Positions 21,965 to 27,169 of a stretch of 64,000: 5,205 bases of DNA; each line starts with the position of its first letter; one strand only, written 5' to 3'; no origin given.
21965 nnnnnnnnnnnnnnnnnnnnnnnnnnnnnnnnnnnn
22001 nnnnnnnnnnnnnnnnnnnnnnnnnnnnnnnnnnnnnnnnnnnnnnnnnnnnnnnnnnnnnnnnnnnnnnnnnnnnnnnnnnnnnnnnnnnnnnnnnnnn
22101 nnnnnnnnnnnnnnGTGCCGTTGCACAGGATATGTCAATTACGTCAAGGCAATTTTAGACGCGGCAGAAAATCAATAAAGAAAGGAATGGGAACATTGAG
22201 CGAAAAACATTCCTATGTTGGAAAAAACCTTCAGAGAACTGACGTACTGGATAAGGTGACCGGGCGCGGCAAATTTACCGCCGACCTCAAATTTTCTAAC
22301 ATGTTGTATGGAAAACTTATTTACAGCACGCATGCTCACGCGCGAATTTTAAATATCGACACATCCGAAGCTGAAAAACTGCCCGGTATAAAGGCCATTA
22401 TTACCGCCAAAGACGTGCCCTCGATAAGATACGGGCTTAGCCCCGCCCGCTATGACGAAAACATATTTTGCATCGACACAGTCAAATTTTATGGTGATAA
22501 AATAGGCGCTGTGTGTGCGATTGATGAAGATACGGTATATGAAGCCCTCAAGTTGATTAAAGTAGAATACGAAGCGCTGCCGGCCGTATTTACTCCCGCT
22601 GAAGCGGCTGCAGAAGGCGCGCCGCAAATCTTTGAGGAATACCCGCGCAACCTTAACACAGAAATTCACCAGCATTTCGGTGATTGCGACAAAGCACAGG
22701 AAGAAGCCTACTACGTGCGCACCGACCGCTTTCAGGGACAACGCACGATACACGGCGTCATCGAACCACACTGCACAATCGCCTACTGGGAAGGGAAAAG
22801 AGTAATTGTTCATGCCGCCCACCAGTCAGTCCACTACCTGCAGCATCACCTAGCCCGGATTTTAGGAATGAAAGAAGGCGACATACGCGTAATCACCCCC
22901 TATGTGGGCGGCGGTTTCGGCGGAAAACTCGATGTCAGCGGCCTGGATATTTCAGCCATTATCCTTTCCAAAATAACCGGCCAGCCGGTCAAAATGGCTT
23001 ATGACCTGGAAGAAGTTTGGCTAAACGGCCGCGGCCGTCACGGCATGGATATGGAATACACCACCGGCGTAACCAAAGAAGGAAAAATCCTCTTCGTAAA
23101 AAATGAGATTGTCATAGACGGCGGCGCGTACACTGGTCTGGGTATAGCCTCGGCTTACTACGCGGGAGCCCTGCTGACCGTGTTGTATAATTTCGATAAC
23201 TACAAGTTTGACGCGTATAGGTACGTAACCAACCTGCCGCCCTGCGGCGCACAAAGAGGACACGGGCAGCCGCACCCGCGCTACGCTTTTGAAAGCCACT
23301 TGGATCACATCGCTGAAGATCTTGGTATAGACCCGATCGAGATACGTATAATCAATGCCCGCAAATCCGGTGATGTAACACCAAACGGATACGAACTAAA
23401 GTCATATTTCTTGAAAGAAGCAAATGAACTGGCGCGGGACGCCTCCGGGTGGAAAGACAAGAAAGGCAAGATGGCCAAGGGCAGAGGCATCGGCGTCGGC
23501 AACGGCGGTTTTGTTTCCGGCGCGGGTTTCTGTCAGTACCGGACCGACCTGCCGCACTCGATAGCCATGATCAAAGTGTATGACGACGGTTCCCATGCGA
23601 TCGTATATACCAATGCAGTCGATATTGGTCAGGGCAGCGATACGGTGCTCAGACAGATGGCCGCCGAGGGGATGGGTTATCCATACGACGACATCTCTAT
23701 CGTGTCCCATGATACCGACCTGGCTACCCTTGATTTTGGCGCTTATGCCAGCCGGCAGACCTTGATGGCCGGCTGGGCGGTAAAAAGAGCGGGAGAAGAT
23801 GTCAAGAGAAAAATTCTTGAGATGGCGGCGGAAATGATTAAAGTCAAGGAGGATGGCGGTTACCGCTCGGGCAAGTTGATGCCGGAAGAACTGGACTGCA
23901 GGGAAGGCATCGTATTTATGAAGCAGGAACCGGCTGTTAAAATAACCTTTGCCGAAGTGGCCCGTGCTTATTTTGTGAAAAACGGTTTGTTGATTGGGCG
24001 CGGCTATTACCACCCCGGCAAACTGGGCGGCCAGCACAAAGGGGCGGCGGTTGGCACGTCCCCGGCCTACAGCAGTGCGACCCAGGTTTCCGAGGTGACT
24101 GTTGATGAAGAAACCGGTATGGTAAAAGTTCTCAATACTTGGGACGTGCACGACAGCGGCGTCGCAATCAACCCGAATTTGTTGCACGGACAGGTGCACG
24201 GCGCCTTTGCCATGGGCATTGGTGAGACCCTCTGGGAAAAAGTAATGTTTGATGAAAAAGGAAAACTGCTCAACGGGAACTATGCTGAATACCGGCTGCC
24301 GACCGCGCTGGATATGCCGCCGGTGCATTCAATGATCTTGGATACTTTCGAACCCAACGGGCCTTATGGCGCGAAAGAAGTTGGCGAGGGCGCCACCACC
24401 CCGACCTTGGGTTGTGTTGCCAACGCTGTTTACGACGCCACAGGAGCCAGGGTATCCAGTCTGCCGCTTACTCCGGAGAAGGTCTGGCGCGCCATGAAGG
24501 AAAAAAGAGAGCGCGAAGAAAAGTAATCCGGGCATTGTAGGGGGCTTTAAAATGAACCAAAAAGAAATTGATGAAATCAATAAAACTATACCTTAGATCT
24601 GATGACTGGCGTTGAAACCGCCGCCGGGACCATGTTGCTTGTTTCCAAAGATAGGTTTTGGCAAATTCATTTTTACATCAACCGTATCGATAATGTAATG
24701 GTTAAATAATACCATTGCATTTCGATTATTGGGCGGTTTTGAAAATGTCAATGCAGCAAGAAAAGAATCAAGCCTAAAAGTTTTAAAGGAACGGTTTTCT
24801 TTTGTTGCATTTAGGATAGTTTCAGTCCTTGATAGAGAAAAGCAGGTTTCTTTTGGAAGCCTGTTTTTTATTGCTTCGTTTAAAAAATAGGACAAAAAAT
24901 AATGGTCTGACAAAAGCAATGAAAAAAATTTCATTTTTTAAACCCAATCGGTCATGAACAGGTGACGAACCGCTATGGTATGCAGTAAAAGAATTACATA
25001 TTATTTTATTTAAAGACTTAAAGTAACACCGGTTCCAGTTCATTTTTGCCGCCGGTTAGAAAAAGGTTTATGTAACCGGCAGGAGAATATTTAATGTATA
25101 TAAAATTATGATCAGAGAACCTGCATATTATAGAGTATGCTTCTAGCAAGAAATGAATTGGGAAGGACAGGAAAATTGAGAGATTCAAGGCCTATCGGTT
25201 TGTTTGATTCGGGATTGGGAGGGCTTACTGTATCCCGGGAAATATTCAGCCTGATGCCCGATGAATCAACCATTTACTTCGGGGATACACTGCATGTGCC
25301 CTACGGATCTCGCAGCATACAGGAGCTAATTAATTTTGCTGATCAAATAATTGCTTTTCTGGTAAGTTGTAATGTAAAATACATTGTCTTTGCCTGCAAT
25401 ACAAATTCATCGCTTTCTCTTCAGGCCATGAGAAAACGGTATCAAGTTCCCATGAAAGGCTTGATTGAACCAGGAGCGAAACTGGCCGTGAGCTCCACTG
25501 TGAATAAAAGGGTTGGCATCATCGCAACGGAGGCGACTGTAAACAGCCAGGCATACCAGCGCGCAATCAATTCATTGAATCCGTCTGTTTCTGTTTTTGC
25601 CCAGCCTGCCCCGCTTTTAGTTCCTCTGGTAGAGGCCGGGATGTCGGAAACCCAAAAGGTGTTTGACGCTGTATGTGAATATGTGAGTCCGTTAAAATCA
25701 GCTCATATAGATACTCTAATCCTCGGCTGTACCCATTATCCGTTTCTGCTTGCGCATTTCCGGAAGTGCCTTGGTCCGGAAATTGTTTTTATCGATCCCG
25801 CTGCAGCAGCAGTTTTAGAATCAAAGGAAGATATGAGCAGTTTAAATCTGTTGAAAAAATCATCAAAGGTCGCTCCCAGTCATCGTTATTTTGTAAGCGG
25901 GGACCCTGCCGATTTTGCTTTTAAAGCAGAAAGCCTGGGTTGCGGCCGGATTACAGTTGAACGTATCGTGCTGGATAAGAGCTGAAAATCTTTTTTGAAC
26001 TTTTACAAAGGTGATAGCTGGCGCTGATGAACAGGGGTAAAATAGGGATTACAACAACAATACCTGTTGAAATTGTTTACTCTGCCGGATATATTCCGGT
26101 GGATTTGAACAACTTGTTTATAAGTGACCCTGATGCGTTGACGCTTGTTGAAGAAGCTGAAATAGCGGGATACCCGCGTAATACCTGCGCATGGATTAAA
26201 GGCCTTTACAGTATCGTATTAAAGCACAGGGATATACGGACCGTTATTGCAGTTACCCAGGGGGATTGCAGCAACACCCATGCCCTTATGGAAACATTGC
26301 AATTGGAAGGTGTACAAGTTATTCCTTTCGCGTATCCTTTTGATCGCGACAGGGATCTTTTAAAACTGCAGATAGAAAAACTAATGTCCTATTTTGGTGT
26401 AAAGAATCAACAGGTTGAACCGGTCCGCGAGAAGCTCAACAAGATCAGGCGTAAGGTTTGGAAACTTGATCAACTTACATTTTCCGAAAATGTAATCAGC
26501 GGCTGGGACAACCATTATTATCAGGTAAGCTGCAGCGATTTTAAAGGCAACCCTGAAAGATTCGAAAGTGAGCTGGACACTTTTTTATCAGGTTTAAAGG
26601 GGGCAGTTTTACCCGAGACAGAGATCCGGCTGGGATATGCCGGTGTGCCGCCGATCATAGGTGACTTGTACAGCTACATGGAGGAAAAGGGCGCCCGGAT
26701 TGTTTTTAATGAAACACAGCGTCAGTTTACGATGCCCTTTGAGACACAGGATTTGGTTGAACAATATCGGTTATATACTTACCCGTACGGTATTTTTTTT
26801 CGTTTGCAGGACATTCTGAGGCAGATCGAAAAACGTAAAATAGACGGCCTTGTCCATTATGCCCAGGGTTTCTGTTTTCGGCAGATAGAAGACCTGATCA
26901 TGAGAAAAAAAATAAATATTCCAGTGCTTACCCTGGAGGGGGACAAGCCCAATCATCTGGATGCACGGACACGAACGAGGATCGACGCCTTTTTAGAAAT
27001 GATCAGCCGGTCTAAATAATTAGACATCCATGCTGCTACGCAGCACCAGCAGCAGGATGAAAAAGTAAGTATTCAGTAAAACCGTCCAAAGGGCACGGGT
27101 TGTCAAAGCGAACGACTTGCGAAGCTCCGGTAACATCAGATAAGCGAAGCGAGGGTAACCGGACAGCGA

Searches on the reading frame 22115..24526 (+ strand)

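Call 12: search_protein_families(library=pfam, proteins=[window:22115-24526:+])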
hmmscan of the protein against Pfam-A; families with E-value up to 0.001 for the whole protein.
window:22115-24526:+ (803 aa): 3 families
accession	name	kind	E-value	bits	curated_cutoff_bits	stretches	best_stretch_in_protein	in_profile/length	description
PF20256.3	MoCoBD_2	-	4.2e-71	240.2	27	1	442-735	4-283/283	Molybdopterin cofactor-binding domain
PF02738.23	MoCoBD_1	-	9.3e-68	228.4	27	1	173-415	2-244/244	Molybdopterin cofactor-binding domain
PF01315.27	Ald_Xan_dh_C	-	4.1e-30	104.8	31.3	1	49-156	1-110/110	Aldehyde oxidase and xanthine dehydrogenase, a/b hammerhead domain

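Call 40: search_protein_families(library=ncbifam, proteins=[window:22115-24526:+], max_evalue=0.01)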
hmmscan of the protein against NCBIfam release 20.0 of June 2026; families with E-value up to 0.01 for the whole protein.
window:22115-24526:+ (803 aa): 13 families
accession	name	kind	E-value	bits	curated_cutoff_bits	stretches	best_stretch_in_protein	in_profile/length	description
TIGR03194.1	4hydrxCoA_A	equivalog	3.2e-278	925.2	994.55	1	41-794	3-746/746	4-hydroxybenzoyl-CoA reductase subunit alpha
NF043082.1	XdhA_XDHase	equivalog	3.2e-172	574.5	780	1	35-797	1-755/758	xanthine dehydrogenase subunit XdhA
NF007426.0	PRK09970.1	equivalog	2.5e-164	548.3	916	1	32-796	3-757/761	xanthine dehydrogenase molybdenum-binding subunit XdhA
NF041018.1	glyceraldDH_alpha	equivalog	3.2e-114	382.9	790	1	33-791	1-741/741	glyceraldehyde dehydrogenase subunit alpha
TIGR03196.1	pucD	equivalog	6e-113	378.7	783.65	1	35-790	3-754/763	xanthine dehydrogenase subunit D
TIGR03311.1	Se_dep_XDH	equivalog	1.5e-111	373.9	830.45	2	30-574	157-685/848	selenium-dependent xanthine dehydrogenase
TIGR03313.1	Se_sel_red_Mo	hypoth_equivalog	1e-96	324.6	1101.9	2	178-794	351-949/951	molybdopterin-dependent oxidoreductase Mo/Fe-S-binding subunit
NF045668.1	pterin_aldehy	equivalog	1.4e-94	317.9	1100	1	16-795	156-905/905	molybdopterin-dependent aldehyde oxidoreductase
NF040766.1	CODH_aero_grp5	exception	4.1e-92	309.7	950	2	33-616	3-591/785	aerobic carbon-monoxide dehydrogenase large subunit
NF041671.1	peri_hyde_PaoC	equivalog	1.8e-88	297.7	1180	2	30-534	13-501/735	aldehyde oxidoreductase molybdenum-binding subunit PaoC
TIGR02416.1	CO_dehy_Mo_lg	equivalog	1.7e-80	271.2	991.15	1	48-793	6-770/770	aerobic carbon-monoxide dehydrogenase large subunit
TIGR02965.1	xanthine_xdhB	equivalog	2.7e-79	267.2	849.5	1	43-795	9-755/758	xanthine dehydrogenase molybdopterin binding subunit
TIGR02969.1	mam_aldehyde_ox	subfamily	2e-42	144.8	1912.3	2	34-563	575-1098/1330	aldehyde oxidase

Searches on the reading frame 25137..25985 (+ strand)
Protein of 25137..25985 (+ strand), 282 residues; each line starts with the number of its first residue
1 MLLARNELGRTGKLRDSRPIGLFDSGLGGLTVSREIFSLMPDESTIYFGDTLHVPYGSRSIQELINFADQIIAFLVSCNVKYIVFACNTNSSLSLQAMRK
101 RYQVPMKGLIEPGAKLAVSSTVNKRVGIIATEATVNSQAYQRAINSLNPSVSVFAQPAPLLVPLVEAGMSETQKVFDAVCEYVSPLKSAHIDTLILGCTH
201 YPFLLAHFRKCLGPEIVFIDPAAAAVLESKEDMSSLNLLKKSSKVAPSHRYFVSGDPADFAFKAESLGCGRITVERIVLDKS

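Call 12: search_protein_families(library=pfam, proteins=[window:25137-25985:+])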
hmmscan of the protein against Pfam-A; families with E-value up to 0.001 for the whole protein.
window:25137-25985:+ (282 aa): 1 family
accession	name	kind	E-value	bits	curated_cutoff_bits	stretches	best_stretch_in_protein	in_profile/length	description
PF01177.27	Asp_Glu_race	-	2.3e-20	73.7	31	1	39-226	24-208/211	Asp/Glu/Hydantoin racemase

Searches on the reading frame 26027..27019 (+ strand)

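Call 12: search_protein_families(library=pfam, proteins=[window:26027-27019:+])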
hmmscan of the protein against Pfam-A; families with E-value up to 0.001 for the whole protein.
window:26027-27019:+ (330 aa): 1 family
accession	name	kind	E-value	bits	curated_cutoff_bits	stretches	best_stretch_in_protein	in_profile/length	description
PF06050.19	HGD-D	-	4e-37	129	28.4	1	10-326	2-342/342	2-hydroxyglutaryl-CoA dehydratase, D-component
